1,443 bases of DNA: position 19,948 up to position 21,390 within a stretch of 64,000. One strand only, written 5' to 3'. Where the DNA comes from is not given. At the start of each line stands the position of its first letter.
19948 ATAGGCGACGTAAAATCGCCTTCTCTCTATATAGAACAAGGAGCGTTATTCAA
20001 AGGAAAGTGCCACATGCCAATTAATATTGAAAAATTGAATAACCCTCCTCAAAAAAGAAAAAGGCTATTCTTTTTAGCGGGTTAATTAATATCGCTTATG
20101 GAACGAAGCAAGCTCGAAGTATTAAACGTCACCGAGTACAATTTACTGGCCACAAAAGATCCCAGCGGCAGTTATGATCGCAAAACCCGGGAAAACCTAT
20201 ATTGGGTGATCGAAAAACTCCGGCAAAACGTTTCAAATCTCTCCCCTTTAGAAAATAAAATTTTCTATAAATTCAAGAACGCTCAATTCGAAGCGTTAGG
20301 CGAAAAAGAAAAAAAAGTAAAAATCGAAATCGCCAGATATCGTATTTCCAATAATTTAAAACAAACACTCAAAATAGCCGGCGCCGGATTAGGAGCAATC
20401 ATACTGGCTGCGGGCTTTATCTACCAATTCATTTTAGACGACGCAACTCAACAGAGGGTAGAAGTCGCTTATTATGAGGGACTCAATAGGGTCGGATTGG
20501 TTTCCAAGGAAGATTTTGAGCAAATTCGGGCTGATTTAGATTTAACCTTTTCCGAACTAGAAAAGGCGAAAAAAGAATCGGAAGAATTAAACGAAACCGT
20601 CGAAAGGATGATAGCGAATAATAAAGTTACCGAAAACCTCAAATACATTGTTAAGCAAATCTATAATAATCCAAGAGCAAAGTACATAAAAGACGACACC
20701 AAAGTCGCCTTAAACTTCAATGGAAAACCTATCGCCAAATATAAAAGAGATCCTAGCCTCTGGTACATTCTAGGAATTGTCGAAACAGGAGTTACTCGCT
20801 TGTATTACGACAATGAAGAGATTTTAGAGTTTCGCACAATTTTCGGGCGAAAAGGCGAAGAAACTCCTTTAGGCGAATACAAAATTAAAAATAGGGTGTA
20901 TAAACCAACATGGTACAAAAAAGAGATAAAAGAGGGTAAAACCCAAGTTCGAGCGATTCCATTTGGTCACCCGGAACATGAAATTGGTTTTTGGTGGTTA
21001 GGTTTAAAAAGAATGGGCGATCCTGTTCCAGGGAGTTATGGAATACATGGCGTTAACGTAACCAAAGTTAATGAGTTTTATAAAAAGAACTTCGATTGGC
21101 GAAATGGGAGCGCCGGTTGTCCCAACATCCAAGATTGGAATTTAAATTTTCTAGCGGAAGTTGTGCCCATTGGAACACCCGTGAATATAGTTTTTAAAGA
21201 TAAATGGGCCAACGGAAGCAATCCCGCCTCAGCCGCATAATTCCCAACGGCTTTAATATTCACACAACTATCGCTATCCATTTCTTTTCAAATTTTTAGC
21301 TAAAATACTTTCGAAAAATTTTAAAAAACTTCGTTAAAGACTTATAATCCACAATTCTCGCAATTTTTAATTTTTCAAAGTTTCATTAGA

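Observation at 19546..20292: A roughly 60-aa N-terminal module is shared by the second bactofilin and the L,D-transpeptidase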

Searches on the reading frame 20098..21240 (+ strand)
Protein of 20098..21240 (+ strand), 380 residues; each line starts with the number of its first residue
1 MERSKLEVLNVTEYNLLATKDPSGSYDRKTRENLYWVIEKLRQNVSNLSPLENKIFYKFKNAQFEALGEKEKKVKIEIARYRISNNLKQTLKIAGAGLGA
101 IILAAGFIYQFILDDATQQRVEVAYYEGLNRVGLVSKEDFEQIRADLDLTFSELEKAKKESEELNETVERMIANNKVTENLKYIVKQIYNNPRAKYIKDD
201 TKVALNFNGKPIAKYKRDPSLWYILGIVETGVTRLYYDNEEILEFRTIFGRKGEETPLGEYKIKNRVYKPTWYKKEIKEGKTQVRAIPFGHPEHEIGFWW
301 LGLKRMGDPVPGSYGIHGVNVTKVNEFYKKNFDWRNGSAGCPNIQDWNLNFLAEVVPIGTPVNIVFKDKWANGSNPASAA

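Call 4: search_protein_families(library=pfam, proteins=[window:20098-21240:+], max_evalue=0.1)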
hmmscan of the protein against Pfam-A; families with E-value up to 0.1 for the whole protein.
window:20098-21240:+ (380 aa): 3 families
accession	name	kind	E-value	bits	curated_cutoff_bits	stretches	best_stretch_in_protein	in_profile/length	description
PF03734.19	YkuD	-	4.3e-17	63.5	23.4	1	233-364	14-146/146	L,D-transpeptidase catalytic domain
PF14165.11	YtzH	-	0.012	16.3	27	1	158-199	25-66/86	YtzH-like protein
PF14837.11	INTS5_N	-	0.071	13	27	0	321-355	79-112/208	Integrator complex subunit 5 N-terminus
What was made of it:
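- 20794..21189 (+): YkuD L,D-transpeptidase catalytic domain (aa 233-364), with invariant IHG and SAGC. Pfam PF03734 E 4e-17 (call 4).
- On YkuD L,D-transpeptidase family (Pfam PF03734), for ORF 20098-21240: 63.5 bits against a cut-off of 23.4, residues 233-364 (call 4).
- Checked: The LDT is 20098-21240 (+), 380 aa, with Pfam YkuD on residues 233-364 (E 4e-17) (call 4).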

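Call 6: search_protein_families(library=ncbifam, proteins=[window:20098-21240:+], max_evalue=0.1)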
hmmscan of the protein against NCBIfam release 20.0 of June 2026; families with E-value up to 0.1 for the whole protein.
window:20098-21240:+ (380 aa): 2 families
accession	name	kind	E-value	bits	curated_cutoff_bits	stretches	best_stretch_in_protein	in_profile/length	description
NF047955.1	TransPepLdtE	equivalog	0.059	12.5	480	1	234-366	106-234/322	L,D-transpeptidase LdtE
TIGR00998.1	8a0101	subfamily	0.093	11.7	390.8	0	109-185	117-188/334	EmrA/EmrK family multidrug efflux transporter periplasmic adaptor subunit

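Call 41: search_solved_structures(query=window:20098-21237:+, max_evalue=0.01, show_alignments=2)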
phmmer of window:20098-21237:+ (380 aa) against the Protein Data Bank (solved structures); distinct sequences matched with E-value up to 0.01: 0.
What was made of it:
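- On YkuD L,D-transpeptidase family (Pfam PF03734), for ORF 20098-21240: There is no close solved relative by sequence (call 41).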

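Call 44: find_homologous_proteins(query=window:20311-21237:+, max_evalue=0.00001)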
Query seq(309 aa) (309 aa): 629 proteins with E <= 0.00001 among 1921 candidates; the best 120 are listed.
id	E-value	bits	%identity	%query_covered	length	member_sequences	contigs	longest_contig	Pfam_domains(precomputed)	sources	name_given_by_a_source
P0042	1.3e-206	703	100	100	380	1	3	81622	PF03734.20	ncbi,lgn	-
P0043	9.6e-190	648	91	100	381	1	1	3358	PF03734.20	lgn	-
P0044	1.3e-187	641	90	100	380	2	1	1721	PF03734.20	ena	-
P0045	1.2e-184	631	87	100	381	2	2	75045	PF03734.20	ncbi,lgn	-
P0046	1.7e-184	630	88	100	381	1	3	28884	PF03734.20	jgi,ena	-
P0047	1.2e-182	624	88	100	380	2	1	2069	PF03734.20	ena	-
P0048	1.8e-181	620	86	100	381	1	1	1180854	PF03734.20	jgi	jgi:hypothetical protein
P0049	1.9e-174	597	83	100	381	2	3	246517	PF03734.20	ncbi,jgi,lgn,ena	-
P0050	2.5e-162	558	77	100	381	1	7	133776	PF03734.20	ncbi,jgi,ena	jgi:hypothetical protein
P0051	9.4e-141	487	65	99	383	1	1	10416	PF03734.20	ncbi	ncbi:MAG: L,D-transpeptidase [Nitrospinales bacterium]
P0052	4.4e-139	481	66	99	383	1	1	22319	PF03734.20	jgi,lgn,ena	-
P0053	7.4e-139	480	65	100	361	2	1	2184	PF03734.20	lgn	-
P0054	1.6e-138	479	66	100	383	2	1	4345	PF03734.20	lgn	-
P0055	1.6e-135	470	63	100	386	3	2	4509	PF03734.20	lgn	-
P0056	3.1e-135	469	64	100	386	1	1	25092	PF03734.20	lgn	-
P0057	1.4e-134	466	67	97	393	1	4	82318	PF03734.20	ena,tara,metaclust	tara:strand:- start:151 stop:1332 length:1182 start_codon:yes stop_codon:yes gene_type:complete|meta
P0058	1.8e-134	466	63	100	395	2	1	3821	PF03734.20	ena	-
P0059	2.6e-134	466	63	100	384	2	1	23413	PF03734.20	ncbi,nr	ncbi:hypothetical protein UR09_03120 [Candidatus Nitromaritima sp. SCGC AAA799-A02]|nr:hypothetical 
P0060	4.7e-134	465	63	99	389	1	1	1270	PF03734.20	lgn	-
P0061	1.6e-133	463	63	100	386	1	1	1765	PF03734.20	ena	-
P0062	2.3e-133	462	62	100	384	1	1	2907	PF03734.20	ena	-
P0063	4.1e-133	462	62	100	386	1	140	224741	PF03734.20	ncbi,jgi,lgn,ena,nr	ncbi:MAG: L,D-transpeptidase [Nitrospina sp.]|jgi:lipoprotein-anchoring transpeptidase ErfK/SrfK|nr:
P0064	6.8e-133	461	63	100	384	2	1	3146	PF03734.20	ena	-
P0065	7.3e-133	461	62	100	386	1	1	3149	PF03734.20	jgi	-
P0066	8.8e-133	461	62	100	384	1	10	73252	PF03734.20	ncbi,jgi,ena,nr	ncbi:MAG: L,D-transpeptidase [Nitrospina sp.]|nr:L,D-transpeptidase [Nitrospina sp.]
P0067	1.0e-132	460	66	97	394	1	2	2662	PF03734.20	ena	-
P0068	1.2e-132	460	63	100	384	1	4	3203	PF03734.20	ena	-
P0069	1.3e-132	460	62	100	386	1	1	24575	PF03734.20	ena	-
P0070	1.6e-132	460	62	100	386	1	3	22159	PF03734.20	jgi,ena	-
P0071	1.8e-132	459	62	100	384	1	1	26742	PF03734.20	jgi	jgi:hypothetical protein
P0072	1.9e-132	459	62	100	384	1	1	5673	PF03734.20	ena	-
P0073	2.1e-132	459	63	100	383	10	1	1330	PF03734.20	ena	-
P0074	3.3e-132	459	62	100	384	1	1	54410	PF03734.20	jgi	jgi:hypothetical protein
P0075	3.9e-132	458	62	100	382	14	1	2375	PF03734.20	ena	-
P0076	3.9e-132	458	62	100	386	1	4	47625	PF03734.20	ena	-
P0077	4.2e-132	458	62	100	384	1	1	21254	PF03734.20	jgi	jgi:lipoprotein-anchoring transpeptidase ErfK/SrfK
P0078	4.3e-132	458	62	100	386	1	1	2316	PF03734.20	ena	-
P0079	4.3e-132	458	62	100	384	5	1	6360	PF03734.20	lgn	-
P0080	4.8e-132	458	63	100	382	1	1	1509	PF03734.20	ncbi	-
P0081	4.9e-132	458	62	100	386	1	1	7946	PF03734.20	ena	-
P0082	5.6e-132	458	63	100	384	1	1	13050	PF03734.20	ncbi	-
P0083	5.8e-132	458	62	100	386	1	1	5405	PF03734.20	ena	-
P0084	5.8e-132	458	62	100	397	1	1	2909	PF03734.20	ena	-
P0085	7.6e-132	457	62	100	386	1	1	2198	PF03734.20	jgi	-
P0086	9.4e-132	457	64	97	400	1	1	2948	PF03734.20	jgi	-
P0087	9.8e-132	457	61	100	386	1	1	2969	PF03734.20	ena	-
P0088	1.3e-131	457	63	100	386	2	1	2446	PF03734.20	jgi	jgi:lipoprotein-anchoring transpeptidase ErfK/SrfK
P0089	1.5e-131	456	62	100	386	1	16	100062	PF03734.20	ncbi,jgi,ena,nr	ncbi:MAG: L,D-transpeptidase [Nitrospina sp.]|jgi:lipoprotein-anchoring transpeptidase ErfK/SrfK|nr:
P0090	1.7e-131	456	63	100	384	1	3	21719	PF03734.20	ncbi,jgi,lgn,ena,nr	ncbi:MAG: L,D-transpeptidase [Nitrospinae bacterium CG11_big_fil_rev_8_21_14_0_20_56_8]|nr:MAG: L,D-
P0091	2.0e-131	456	63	97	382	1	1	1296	PF03734.20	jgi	jgi:lipoprotein-anchoring transpeptidase ErfK/SrfK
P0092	3.1e-131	455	62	100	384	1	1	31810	PF03734.20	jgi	jgi:lipoprotein-anchoring transpeptidase ErfK/SrfK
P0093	3.1e-131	455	64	100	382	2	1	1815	PF03734.20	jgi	-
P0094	5.5e-131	455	62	100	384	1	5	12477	PF03734.20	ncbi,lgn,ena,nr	ncbi:MAG: L,D-transpeptidase family protein [Nitrospinae bacterium]|nr:L,D-transpeptidase family pro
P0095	6.8e-131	454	62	100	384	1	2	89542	PF03734.20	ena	-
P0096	6.8e-131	454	63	97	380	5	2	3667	PF03734.20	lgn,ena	-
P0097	7.3e-131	454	62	100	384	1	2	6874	PF03734.20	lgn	-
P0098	7.3e-131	454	62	100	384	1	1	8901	PF03734.20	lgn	-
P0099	8.2e-131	454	61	100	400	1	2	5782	PF03734.20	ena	-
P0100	8.6e-131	454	61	100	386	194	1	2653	PF03734.20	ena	-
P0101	9.3e-131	454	61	100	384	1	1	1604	PF03734.20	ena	-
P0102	1.1e-130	454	64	100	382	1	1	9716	PF03734.20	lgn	-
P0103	1.2e-130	454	61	100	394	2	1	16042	PF03734.20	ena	-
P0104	1.6e-130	453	61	100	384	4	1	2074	PF03734.20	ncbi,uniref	ncbi:uncharacterized protein METZ01_LOCUS168854 [marine metagenome]|uniref:L,D-TPase catalytic domai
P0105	2.4e-130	453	62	100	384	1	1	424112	PF03734.20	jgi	jgi:lipoprotein-anchoring transpeptidase ErfK/SrfK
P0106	2.6e-130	452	61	100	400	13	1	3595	PF03734.20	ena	-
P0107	3.2e-130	452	62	100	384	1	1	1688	PF03734.20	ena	-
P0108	3.3e-130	452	62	100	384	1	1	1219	PF03734.20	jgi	-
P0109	3.3e-130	452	62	100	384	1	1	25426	PF03734.20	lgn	-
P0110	3.7e-130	452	59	100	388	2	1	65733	PF03734.20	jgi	-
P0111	4.0e-130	452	62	100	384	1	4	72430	PF03734.20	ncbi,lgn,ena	-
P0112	4.1e-130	452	62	100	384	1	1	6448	PF03734.20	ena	-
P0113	4.2e-130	452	62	100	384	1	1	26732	PF03734.20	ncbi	-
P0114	4.3e-130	452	62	100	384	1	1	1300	PF03734.20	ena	-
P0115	4.5e-130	452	60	100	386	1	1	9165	PF03734.20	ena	-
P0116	5.9e-130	451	61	100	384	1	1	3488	PF03734.20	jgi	jgi:lipoprotein-anchoring transpeptidase ErfK/SrfK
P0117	7.2e-130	451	62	100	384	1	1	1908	PF03734.20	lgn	-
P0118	7.3e-130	451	63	100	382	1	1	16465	PF03734.20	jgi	-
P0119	7.3e-130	451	63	100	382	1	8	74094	PF03734.20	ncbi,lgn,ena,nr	ncbi:MAG: L,D-transpeptidase [Nitrospinae bacterium]|nr:L,D-transpeptidase [Nitrospinota bacterium] 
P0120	7.5e-130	451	62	100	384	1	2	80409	PF03734.20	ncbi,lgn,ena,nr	ncbi:MAG: L,D-transpeptidase family protein [Nitrospinae bacterium]|nr:L,D-transpeptidase family pro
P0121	7.6e-130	451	61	100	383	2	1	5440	PF03734.20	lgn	-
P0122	8.0e-130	451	62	100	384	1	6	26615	PF03734.20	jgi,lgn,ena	-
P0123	9.9e-130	451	60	98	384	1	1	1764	PF00011.28,PF03734.20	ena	-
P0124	1.0e-129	450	61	100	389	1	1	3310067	PF03734.20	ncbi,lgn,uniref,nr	ncbi:MAG: L,D-transpeptidase [Candidatus Nitrohelix vancouverensis]|uniref:L,D-transpeptidase n=1 Ta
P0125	1.1e-129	450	62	100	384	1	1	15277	PF03734.20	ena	-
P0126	1.3e-129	450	60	100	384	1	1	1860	PF03734.20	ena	-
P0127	1.5e-129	450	62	100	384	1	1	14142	PF03734.20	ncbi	-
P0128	1.8e-129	450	61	100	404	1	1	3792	PF03734.20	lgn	-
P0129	2.3e-129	449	62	100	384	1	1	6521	PF03734.20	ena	-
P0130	2.3e-129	449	62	100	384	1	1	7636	PF03734.20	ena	-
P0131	2.4e-129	449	62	100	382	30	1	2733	PF03734.20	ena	-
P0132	2.6e-129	449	61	100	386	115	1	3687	PF03734.20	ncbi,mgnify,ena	mgnify:FL=1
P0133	2.7e-129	449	61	100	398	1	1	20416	PF03734.20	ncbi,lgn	-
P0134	2.8e-129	449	62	100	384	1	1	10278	PF03734.20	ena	-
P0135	3.0e-129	449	60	100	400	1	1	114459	PF03734.20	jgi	jgi:hypothetical protein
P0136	3.2e-129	449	61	100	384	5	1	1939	PF03734.20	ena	-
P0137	3.5e-129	449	63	100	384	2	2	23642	PF03734.20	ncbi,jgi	jgi:hypothetical protein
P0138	4.1e-129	448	62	100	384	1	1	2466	PF03734.20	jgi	jgi:lipoprotein-anchoring transpeptidase ErfK/SrfK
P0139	4.3e-129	448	62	100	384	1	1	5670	PF03734.20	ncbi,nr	ncbi:MAG: L,D-transpeptidase family protein [Nitrospinae bacterium]|nr:L,D-transpeptidase family pro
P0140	4.7e-129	448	61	100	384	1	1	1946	PF03734.20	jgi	jgi:hypothetical protein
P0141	4.7e-129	448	61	100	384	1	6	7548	PF03734.20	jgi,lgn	jgi:hypothetical protein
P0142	4.9e-129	448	62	100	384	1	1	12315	PF03734.20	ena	-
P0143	4.9e-129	448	61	100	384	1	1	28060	PF03734.20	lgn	-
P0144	5.1e-129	448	60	100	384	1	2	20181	PF03734.20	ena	-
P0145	5.8e-129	448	61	100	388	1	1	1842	PF03734.20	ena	-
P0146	6.1e-129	448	61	100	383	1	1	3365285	PF03734.20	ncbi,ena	-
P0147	7.5e-129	448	62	100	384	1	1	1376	PF03734.20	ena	-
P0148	8.6e-129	447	62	100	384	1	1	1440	PF03734.20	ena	-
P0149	9.4e-129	447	62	100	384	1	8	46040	PF03734.20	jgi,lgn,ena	-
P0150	1.0e-128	447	62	100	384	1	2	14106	PF03734.20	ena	-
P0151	1.1e-128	447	62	100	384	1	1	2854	PF03734.20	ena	-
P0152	1.1e-128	447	62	100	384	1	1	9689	PF03734.20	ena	-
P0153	1.2e-128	447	62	97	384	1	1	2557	PF03734.20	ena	-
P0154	1.2e-128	447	60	100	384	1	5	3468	PF03734.20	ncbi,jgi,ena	-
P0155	1.3e-128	447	62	100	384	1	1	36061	PF03734.20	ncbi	-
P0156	1.4e-128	447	61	100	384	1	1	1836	PF03734.20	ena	-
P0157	1.4e-128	447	61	100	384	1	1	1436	PF03734.20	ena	-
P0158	1.7e-128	446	63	96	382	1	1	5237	PF03734.20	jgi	-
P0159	1.7e-128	446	61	98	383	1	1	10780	PF03734.20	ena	-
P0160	1.8e-128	446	61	100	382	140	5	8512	PF03734.20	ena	-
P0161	3.7e-128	445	60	100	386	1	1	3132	PF03734.20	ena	-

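Call 61: find_encoding_contigs(protein=P0042, flank=3000, max_places=3)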
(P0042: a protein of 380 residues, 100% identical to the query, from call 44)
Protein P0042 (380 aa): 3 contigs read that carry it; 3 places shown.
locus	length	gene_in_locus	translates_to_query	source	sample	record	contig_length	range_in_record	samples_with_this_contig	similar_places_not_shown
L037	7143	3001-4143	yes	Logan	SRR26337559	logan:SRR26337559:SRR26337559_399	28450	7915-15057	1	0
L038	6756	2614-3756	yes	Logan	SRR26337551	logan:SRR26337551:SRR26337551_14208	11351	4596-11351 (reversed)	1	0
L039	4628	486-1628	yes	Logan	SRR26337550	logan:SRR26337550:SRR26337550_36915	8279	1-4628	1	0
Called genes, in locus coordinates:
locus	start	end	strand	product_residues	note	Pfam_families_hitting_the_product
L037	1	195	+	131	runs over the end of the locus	PF04519:Bactofilin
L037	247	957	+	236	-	PF00590:TP_methylase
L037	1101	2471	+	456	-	PF01656:CbiA, PF10609:ParA (weak), PF13614:AAA_31 (faint)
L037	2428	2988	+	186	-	PF04519:Bactofilin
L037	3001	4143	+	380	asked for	PF03734:YkuD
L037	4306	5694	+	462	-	PF00206:Lyase_1, PF14698:ASL_C2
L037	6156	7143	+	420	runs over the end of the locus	PF04340:DUF484, PF00990:GGDEF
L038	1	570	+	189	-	?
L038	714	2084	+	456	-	PF01656:CbiA, PF10609:ParA (weak), PF13614:AAA_31 (faint)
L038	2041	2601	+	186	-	PF04519:Bactofilin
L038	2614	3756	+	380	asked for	PF03734:YkuD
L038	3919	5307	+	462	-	PF00206:Lyase_1, PF14698:ASL_C2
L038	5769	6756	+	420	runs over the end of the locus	PF04340:DUF484, PF00990:GGDEF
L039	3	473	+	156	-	?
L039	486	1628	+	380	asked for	PF03734:YkuD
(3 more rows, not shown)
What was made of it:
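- Checked: Independent gene calls on Logan assemblies give the same ORFs: 456 aa, 186 aa and 380 aa (call 61).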
